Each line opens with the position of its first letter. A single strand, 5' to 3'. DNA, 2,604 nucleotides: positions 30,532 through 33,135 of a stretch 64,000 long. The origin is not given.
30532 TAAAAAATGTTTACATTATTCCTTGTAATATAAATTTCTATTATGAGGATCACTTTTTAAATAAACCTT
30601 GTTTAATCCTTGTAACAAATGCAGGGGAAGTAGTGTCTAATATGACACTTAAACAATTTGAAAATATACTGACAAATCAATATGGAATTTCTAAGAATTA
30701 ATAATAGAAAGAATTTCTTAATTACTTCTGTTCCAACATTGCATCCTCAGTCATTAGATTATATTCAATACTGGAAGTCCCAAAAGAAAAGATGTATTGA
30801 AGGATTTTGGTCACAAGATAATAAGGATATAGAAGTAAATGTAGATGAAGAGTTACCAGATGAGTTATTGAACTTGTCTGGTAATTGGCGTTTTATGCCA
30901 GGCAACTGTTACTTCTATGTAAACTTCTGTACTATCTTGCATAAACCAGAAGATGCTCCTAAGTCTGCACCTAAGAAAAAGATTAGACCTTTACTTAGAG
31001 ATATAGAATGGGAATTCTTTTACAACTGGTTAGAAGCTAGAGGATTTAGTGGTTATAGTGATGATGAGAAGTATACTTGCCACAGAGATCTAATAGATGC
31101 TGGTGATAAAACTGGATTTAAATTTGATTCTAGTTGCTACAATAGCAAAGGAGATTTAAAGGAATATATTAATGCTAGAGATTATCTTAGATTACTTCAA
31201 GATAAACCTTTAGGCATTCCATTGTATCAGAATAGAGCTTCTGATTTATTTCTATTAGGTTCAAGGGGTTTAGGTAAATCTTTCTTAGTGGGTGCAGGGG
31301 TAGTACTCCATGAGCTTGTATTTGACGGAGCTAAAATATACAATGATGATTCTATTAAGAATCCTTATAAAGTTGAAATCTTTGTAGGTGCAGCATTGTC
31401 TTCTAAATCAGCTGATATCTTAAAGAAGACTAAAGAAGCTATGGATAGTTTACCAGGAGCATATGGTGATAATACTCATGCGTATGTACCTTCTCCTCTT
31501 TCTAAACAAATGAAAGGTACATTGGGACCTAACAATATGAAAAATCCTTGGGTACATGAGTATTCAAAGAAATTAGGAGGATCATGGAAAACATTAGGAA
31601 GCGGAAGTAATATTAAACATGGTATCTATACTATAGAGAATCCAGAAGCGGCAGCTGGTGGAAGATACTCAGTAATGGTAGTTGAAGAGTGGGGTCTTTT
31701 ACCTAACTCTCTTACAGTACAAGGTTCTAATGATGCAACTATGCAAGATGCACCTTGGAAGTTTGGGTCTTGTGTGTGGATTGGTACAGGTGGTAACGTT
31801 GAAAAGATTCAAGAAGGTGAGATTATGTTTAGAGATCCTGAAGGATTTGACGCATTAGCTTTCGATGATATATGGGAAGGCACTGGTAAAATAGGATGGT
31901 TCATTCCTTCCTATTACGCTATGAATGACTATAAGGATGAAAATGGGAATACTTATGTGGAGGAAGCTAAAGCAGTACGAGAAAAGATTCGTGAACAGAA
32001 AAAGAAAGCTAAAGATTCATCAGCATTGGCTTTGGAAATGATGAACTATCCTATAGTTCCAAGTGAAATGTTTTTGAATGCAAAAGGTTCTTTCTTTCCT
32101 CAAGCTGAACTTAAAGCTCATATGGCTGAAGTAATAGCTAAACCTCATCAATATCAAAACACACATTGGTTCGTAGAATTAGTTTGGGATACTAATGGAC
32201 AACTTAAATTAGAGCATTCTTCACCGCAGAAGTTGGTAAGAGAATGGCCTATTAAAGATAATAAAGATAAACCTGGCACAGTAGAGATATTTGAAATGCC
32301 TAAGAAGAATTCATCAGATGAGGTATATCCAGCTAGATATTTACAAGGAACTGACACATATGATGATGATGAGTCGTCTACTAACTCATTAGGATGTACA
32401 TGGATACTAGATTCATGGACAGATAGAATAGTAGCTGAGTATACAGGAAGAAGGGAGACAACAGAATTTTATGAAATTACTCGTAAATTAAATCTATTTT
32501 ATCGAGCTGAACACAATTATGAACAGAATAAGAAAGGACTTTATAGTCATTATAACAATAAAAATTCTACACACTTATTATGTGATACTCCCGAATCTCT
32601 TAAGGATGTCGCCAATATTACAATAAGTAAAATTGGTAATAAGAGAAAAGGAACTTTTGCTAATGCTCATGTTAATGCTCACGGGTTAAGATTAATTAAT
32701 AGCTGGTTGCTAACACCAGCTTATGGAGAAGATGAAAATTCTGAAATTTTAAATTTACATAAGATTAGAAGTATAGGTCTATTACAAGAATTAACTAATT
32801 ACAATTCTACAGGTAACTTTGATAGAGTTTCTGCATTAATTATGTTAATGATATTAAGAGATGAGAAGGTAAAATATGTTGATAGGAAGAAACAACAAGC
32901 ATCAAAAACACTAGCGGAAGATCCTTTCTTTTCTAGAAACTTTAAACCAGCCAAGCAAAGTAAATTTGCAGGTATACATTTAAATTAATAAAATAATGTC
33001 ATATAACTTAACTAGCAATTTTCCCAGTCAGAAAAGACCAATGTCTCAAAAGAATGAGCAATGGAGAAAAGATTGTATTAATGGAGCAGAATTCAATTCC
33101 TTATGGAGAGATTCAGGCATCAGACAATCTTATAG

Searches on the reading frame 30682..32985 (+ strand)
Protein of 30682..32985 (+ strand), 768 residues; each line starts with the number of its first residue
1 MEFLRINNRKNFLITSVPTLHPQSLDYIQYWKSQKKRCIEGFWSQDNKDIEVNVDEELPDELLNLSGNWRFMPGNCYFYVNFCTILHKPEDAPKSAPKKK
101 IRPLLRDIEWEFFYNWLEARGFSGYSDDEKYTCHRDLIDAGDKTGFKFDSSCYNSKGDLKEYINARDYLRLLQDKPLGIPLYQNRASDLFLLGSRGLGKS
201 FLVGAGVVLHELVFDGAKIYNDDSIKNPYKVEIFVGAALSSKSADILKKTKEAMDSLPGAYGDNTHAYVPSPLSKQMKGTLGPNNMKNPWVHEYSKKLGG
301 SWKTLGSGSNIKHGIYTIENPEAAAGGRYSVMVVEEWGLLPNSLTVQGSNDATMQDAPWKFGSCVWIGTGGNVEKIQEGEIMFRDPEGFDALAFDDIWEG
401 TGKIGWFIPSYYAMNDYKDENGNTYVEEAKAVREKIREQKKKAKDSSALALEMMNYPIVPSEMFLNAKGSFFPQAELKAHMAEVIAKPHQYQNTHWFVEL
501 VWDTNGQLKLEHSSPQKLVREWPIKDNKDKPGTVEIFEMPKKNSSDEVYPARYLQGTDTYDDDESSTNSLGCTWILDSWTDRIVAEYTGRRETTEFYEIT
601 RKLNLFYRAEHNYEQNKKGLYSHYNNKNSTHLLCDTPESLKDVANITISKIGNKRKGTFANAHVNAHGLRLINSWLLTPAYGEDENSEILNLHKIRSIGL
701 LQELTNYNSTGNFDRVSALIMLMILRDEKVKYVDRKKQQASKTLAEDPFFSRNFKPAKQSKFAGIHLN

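Call 17: search_protein_families(library=pfam, proteins=[window:30682-32985:+], max_evalue=0.01)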
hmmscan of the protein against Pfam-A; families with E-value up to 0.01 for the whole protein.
window:30682-32985:+ (768 aa): 0 families

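Call 18: search_dna_similar(query=window:30682-32985:+, collection=phages, mode=protein, max_rows=15)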
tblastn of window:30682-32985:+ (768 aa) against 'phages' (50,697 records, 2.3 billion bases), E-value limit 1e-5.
Records with a match: 147; places in all: 147; records where one place covers at least 80% of the query: 2.
Best place of each record, by identity: <60% 147.
By first word of the organism name: uncultured 53; Bacteroides 30; Flavobacterium 29; Cellulophaga 9; Bacteriophage 7; CrAssphage 7; IAS 2; Azobacteroides 2; Dulem 2; Kehishuvirus 1; and 5 more.
By host as written in the record: - 68; Bacteroides intestinalis DSM 108646 25; Flavobacterium psychrophilum 950106-1/1 12; Homo sapiens 3; Flavobacterium psychrophilum 020612-2/1 3; Flavobacterium psychrophilum strain FPS-D10 3; Cellulophaga baltica #14 2; Bacteroides cellulosilyticus 2; and 20 more.
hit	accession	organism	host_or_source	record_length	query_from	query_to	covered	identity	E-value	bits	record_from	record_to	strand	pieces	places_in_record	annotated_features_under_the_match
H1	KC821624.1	Cellulophaga phage phi14:2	Cellulophaga baltica #14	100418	1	766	100%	50.5%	0e+0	764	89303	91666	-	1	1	hypothetical protein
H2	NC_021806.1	Cellulophaga phage phi14:2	Cellulophaga baltica #14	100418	1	766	100%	50.5%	0e+0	764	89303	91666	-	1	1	g094: terminase large subunit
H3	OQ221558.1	Bacteroides phage PhiCrAssBcn23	Bacteroides intestinalis DSM 108646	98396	192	763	74%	29.4%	2e-61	231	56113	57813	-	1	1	large terminase subunit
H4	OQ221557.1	Bacteroides phage PhiCrAssBcn22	Bacteroides intestinalis DSM 108646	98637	192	763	74%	29.4%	2e-61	231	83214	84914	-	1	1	large terminase subunit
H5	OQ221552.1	Bacteroides phage PhiCrAssBcn17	Bacteroides intestinalis DSM 108646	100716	192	763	74%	29.4%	2e-61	231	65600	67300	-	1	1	large terminase subunit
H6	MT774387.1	uncultured phage cr111_1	human feces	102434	274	767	64%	34.0%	6e-66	244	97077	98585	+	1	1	terminase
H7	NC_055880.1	uncultured phage cr111_1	human feces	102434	274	767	64%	34.0%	6e-66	244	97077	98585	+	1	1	terminase large subunit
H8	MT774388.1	uncultured phage cr112_1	human feces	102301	192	763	74%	29.3%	2e-58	222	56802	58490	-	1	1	terminase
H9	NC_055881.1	uncultured phage cr112_1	human feces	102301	192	763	74%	29.3%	2e-58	222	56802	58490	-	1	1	terminase large subunit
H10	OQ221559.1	Bacteroides phage PhiCrAssBcn24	Bacteroides intestinalis DSM 108646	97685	192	762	74%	29.4%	9e-61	229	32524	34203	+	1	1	large terminase subunit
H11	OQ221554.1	Bacteroides phage PhiCrAssBcn19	Bacteroides intestinalis DSM 108646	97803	192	762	74%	29.4%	9e-61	229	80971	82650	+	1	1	large terminase subunit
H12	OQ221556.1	Bacteroides phage PhiCrAssBcn21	Bacteroides intestinalis DSM 108646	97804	192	762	74%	29.4%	9e-61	229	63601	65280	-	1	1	large terminase subunit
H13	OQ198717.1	Kehishuvirus sp. 'tikkala'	Bacteroides cellulosilyticus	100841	192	763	74%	29.2%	6e-61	229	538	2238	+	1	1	large terminase subunit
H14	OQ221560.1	Bacteroides phage PhiCrAssBcn25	Bacteroides intestinalis DSM 108646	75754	192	762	74%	29.2%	9e-61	229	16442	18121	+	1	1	large terminase subunit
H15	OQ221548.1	Bacteroides phage PhiCrAssBcn13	Bacteroides intestinalis DSM 108646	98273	192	762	74%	29.2%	9e-61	229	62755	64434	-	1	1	large terminase subunit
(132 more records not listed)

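Call 20: get_annotated_region(hit=H2, flank=9000)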
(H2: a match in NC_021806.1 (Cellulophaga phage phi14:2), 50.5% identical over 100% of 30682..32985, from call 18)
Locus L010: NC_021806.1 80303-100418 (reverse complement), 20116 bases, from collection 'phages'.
description: Cellulophaga phage phi14:2, complete genome.
organism: Cellulophaga phage phi14:2 (NCBI taxid 1327990)
taxonomy: Viruses; Duplodnaviria; Heunggongvirae; Uroviricota; Caudoviricetes; Crassvirales; Steigviridae; Asinivirinae; Akihdevirus; Akihdevirus balticus
host: Cellulophaga baltica #14; source: seawater; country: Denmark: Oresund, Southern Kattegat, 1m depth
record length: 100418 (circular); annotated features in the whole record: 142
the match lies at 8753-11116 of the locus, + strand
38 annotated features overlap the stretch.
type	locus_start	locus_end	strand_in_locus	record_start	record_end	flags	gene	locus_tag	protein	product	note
misc_feature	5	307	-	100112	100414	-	-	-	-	-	This is the location of an original feature which has been removed as of June 15 2020; /product='hypothetical protein' ...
misc_feature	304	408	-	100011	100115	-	-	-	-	-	This is the location of an original feature which has been removed as of June 15 2020; /product='hypothetical protein' ...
misc_feature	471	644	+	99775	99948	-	-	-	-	-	This is the location of an original feature which has been removed as of June 15 2020; /product='hypothetical protein' ...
CDS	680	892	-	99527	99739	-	g114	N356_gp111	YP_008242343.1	hypothetical protein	-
CDS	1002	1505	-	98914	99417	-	g113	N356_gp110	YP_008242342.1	hypothetical protein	-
misc_feature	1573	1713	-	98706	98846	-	-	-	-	-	This is the location of an original feature which has been removed as of June 15 2020; /product='hypothetical protein' ...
CDS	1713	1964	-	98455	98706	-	g112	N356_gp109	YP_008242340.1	hypothetical protein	-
CDS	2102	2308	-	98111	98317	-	g111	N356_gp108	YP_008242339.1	hypothetical protein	-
misc_feature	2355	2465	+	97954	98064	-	-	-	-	-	This is the location of an original feature which has been removed as of June 15 2020; /product='hypothetical protein' ...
misc_feature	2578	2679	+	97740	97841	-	-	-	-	-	This is the location of an original feature which has been removed as of June 15 2020; /product='hypothetical protein' ...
CDS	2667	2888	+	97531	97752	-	g110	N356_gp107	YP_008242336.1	hypothetical protein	-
misc_feature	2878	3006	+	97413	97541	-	-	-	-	-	This is the location of an original feature which has been removed as of June 15 2020; /product='hypothetical protein' ...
CDS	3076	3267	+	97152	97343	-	g109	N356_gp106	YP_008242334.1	hypothetical protein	-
CDS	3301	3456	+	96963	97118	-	g108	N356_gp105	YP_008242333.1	hypothetical protein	-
misc_feature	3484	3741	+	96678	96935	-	-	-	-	-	This is the location of an original feature which has been updated as of June 15 2020; g107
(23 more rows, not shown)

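Call 24: find_homologous_proteins(query=window:30682-32985:+, max_evalue=1e-50)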
Query window:30682-32985:+ (768 aa): 452 proteins with E <= 1e-50 among 8000 candidates; the best 120 are listed.
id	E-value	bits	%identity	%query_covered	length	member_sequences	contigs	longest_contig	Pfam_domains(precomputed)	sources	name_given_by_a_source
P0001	0.0e+0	1807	100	100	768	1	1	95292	-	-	-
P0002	0.0e+0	1281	71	100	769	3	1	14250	-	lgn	-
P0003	0.0e+0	1276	71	99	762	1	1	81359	-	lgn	-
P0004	0.0e+0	1268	71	98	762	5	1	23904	-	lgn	-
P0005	0.0e+0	1264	70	99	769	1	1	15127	-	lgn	-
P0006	0.0e+0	1260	71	98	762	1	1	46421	-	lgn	-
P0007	0.0e+0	1259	69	99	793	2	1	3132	-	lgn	-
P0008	0.0e+0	1249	70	98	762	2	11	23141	-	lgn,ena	-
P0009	0.0e+0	1246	69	98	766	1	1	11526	-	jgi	jgi:hypothetical protein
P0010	0.0e+0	1244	69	99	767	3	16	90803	-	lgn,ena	-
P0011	0.0e+0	1237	70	98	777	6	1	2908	-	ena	-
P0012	0.0e+0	1236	68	99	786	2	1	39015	-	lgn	-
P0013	0.0e+0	1228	68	99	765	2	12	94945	-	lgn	-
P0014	0.0e+0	1224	67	99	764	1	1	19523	-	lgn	-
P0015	0.0e+0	1224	69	98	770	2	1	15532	-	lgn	-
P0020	0.0e+0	1208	68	99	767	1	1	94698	-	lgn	-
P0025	0.0e+0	1196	68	98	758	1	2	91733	-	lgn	-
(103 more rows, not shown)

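Call 26: find_related_loci(query=A1, collection=viral_contigs, flank=10000)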
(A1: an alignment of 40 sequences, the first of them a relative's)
Query A1 (768 aa) in viral_contigs; peptide patterns used: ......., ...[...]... (x = any residue, [..] = any of these).
600 stretches matched a pattern (row limit reached: there are more); 293 encode a relative of the query (tblastn E <= 1e-3); the best 80 are kept; 80 distinct loci.
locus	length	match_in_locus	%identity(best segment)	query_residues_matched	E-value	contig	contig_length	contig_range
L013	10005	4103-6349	71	3-754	0e+0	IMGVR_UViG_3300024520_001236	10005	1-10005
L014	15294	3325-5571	70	3-754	0e+0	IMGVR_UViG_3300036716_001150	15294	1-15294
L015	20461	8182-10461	66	1-760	0e+0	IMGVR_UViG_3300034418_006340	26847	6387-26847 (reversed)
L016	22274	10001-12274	66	3-763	0e+0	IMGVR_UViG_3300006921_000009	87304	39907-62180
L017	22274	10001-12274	67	3-763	0e+0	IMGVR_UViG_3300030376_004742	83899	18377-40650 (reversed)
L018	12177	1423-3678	66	1-754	0e+0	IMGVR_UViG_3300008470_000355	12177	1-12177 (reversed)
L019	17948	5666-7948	65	1-763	0e+0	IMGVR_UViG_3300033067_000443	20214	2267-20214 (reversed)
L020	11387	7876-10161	66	1-764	0e+0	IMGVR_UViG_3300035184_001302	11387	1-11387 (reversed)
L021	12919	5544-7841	65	3-768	0e+0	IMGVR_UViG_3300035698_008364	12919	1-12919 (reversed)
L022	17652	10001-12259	66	1-754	0e+0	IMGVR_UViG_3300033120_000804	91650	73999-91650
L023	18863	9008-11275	63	1-757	0e+0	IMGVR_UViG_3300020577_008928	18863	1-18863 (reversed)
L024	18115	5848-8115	63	1-757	0e+0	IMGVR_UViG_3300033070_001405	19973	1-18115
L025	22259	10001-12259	65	3-754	0e+0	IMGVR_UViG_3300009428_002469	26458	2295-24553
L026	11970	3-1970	71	96-755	0e+0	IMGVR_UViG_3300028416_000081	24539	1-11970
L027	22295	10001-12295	59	1-750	0e+0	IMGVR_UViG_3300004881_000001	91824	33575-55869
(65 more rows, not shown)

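Call 57: find_related_loci(query=A1, collection=metagenome_contigs, flank=7000)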
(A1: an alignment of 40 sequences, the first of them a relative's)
Query A1 (768 aa) in metagenome_contigs; peptide patterns used: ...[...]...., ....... (x = any residue, [..] = any of these).
599 stretches matched a pattern (row limit reached: there are more); 107 encode a relative of the query (tblastn E <= 1e-3); the best 80 are kept; 80 distinct loci.
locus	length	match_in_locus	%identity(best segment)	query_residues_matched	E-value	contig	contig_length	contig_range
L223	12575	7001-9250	69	2-755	0e+0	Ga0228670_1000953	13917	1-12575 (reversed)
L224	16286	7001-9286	66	1-764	0e+0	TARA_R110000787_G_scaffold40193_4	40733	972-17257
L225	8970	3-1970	71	96-755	0e+0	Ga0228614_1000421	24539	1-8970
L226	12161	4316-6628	61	1-758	0e+0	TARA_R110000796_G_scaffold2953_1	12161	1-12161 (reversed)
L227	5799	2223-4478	58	1-750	0e+0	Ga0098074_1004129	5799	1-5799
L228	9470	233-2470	59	6-755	0e+0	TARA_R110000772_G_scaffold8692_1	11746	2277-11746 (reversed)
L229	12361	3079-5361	56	1-754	0e+0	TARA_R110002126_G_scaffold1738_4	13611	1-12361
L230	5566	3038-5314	52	6-757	0e+0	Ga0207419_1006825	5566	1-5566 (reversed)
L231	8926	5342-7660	49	2-753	0e+0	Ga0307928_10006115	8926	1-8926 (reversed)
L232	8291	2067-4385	49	2-753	0e+0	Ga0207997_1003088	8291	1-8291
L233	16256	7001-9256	54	1-755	0e+0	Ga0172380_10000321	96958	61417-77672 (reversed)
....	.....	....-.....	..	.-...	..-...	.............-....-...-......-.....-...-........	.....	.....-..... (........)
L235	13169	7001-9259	65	3-754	0e+0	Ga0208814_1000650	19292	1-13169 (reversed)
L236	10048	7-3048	41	102-751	1e-119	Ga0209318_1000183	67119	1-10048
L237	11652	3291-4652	39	314-760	4e-86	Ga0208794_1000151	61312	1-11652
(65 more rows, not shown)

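Call 59: find_encoding_contigs(protein=P0003, flank=7000, max_places=2)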
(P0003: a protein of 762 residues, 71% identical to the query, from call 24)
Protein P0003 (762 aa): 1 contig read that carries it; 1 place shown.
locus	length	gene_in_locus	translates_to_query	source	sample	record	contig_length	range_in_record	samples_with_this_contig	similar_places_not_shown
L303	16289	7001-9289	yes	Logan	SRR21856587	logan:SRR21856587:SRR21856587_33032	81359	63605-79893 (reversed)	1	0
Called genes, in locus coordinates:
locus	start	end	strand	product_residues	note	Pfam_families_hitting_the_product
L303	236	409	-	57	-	-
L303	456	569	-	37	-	-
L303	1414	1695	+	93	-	PF24591:Phage_YunG-like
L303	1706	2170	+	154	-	-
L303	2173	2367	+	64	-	-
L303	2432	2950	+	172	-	-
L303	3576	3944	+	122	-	-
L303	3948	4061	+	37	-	-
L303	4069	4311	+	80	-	-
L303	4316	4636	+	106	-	-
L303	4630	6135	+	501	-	PF00118:Cpn60_TCP1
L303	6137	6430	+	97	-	-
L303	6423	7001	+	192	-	-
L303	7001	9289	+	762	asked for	-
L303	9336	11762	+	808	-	-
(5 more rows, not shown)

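Call 60: find_encoding_contigs(protein=P0006, flank=7000, max_places=2)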
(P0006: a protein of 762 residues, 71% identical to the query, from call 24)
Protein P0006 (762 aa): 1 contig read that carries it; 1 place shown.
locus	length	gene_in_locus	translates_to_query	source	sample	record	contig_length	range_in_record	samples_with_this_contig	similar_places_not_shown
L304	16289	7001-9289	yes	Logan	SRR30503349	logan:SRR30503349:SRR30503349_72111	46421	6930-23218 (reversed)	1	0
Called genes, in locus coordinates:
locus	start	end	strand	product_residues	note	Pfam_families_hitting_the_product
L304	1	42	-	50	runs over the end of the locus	-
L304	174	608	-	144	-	-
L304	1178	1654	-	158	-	-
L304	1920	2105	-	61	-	-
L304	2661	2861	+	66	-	-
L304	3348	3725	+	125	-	-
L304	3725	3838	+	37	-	-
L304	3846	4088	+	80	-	-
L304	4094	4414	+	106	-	-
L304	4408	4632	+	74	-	-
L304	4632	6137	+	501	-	PF00118:Cpn60_TCP1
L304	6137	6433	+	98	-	-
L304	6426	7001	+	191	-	-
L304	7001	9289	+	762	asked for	-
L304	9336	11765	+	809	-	-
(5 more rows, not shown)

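Call 61: find_encoding_contigs(protein=P0010, flank=7000, max_places=3)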
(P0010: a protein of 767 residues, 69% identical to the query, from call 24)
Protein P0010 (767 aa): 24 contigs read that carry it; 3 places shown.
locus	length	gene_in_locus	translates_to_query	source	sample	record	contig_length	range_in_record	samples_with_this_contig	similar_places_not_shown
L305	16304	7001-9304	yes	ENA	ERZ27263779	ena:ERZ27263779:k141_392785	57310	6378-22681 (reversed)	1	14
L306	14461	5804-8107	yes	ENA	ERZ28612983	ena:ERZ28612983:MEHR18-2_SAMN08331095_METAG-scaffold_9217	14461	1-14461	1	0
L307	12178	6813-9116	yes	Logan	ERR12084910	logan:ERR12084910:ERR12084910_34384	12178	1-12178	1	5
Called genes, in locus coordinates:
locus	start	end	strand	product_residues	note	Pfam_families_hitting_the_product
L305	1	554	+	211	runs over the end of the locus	PF00182:Glyco_hydro_19 (weak)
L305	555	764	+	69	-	-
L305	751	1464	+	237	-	-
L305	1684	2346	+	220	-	-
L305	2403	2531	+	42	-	-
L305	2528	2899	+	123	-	-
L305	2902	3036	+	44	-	-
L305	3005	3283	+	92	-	-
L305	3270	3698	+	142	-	-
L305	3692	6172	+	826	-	PF00118:Cpn60_TCP1, PF05204:Hom_end (faint), PF14528:LAGLIDADG_3 (faint), PF00118:Cpn60_TCP1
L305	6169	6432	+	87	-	-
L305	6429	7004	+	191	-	-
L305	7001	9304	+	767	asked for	-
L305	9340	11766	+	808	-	-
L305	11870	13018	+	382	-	-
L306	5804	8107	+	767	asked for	-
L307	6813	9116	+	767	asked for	-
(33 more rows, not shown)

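Call 62: find_encoding_contigs(protein=P0013, flank=7000, max_places=3)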
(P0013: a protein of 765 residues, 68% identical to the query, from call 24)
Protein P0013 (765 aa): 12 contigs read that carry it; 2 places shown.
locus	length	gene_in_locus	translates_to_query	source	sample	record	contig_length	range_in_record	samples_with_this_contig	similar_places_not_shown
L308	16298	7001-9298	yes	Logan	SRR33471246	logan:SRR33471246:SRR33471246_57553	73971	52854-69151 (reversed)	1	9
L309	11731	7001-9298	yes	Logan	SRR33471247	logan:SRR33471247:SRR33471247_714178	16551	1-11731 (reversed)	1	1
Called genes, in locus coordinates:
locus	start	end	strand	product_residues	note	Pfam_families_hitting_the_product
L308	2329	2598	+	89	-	-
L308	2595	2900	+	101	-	-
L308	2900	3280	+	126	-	-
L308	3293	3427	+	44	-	-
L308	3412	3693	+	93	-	-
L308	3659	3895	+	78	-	-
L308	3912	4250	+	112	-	-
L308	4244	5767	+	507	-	PF00118:Cpn60_TCP1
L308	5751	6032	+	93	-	-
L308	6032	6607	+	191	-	-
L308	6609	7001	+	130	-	-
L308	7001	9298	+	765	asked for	-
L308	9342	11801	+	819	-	PF16510:P22_portal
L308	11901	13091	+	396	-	-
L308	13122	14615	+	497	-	PF23898:Crass_capsid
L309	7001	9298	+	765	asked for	-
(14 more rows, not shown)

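Call 63: find_encoding_contigs(protein=P0020, flank=7000, max_places=2)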
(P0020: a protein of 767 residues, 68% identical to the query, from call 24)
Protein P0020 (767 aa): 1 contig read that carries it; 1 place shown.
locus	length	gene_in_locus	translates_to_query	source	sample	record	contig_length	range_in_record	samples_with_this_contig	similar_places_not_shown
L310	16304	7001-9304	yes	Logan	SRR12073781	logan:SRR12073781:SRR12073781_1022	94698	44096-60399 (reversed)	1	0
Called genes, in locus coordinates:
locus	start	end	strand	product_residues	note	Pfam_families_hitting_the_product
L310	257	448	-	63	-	-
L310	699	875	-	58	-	-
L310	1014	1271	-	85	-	-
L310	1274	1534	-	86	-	-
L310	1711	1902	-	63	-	-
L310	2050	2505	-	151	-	-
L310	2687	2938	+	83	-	PF24729:Acb2_Tad1_hairpin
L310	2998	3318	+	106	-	-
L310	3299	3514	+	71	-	-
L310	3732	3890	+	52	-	-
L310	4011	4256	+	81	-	-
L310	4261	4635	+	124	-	-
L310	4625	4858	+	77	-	-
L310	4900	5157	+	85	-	-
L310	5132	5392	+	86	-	-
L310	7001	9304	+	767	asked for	-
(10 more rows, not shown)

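Call 64: find_encoding_contigs(protein=P0025, flank=7000, max_places=2)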
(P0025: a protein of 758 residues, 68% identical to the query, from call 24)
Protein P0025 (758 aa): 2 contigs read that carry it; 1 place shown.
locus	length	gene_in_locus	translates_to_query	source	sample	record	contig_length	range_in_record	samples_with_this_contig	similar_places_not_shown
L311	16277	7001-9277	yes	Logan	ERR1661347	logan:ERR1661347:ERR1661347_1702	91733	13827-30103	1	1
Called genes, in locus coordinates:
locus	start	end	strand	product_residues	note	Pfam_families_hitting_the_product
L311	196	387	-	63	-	-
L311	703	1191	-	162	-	-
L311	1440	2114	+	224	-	-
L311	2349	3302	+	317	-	PF01734:Patatin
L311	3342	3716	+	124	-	-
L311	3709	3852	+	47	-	-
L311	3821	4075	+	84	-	-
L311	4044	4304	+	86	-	-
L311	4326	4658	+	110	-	-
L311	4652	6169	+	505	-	PF00118:Cpn60_TCP1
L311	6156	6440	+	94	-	-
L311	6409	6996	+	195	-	-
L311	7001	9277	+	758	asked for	-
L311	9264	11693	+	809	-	-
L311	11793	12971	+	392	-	-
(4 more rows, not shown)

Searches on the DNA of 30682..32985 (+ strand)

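Call 76: search_rna_families(sources=[L163, L119, L170, L128, L209, L047], threshold=evalue, max_evalue=1)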
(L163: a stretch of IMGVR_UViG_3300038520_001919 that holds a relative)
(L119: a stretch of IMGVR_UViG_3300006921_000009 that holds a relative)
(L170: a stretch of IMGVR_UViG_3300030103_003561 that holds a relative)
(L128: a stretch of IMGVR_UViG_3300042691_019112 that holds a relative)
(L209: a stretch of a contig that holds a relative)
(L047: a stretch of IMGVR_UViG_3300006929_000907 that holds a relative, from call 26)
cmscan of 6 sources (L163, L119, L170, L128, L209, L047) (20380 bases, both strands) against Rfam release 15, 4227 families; matches with E-value up to 1: 2.
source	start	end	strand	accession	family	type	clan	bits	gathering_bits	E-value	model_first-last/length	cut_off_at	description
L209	4383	4434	-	RF00249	mir-46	Gene; miRNA;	-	23.9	44.7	0.78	1-85/85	no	mir-46/mir-47/mir-281 microRNA precursor family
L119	153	263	-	RF03104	RAGATH-36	Gene; sRNA;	-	23.2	70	0.49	1-128/128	no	RAGATH-36 RNA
